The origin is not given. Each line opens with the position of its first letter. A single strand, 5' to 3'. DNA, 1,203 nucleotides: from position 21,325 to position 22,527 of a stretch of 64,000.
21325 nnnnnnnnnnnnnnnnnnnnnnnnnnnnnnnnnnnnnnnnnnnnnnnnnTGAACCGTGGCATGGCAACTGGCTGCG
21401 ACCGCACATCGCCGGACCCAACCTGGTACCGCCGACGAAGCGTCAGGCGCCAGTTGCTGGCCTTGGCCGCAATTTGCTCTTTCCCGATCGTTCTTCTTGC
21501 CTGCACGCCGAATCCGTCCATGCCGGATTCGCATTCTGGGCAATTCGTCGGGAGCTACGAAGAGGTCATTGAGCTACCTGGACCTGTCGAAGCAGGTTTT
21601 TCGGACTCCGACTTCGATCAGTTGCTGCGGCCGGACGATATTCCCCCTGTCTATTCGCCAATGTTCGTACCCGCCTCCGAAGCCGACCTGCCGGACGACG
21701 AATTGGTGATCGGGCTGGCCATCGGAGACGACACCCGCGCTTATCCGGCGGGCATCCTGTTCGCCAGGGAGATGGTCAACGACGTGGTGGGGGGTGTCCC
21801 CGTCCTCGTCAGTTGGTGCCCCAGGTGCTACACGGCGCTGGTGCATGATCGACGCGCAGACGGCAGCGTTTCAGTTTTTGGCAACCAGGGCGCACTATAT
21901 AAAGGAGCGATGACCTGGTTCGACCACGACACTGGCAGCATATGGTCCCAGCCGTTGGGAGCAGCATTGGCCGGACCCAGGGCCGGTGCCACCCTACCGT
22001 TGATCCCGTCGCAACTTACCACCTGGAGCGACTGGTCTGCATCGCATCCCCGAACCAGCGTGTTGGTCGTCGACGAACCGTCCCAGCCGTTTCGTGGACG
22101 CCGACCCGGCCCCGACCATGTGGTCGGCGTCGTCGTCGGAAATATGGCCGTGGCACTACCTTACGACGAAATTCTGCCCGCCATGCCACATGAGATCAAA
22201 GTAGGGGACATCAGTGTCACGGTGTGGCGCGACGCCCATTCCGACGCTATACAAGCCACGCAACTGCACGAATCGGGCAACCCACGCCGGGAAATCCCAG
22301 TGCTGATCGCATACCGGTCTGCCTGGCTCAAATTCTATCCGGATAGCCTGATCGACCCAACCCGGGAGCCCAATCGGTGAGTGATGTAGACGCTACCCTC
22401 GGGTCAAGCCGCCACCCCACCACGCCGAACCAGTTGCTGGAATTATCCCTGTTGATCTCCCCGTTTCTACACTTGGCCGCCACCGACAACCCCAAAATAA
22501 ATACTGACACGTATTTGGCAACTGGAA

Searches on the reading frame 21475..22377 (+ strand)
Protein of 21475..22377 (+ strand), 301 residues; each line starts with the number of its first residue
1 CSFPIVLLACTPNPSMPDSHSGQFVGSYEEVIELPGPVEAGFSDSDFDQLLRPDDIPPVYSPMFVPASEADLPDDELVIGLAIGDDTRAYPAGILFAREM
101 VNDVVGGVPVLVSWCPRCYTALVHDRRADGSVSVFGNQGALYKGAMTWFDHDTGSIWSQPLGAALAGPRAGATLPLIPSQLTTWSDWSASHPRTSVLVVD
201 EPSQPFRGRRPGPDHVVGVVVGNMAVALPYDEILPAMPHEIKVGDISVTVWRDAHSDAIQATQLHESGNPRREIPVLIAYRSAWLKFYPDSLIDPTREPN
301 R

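Call 5: search_protein_families(library=pfam, proteins=[window:21475-22377:+], max_evalue=0.1)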
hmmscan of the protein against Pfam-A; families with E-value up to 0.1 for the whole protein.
window:21475-22377:+ (301 aa): 1 family
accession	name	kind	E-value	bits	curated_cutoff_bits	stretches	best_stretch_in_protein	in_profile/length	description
PF11376.13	DUF3179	-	6.1e-49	167.5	27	1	54-202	2-152/292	Protein of unknown function (DUF3179)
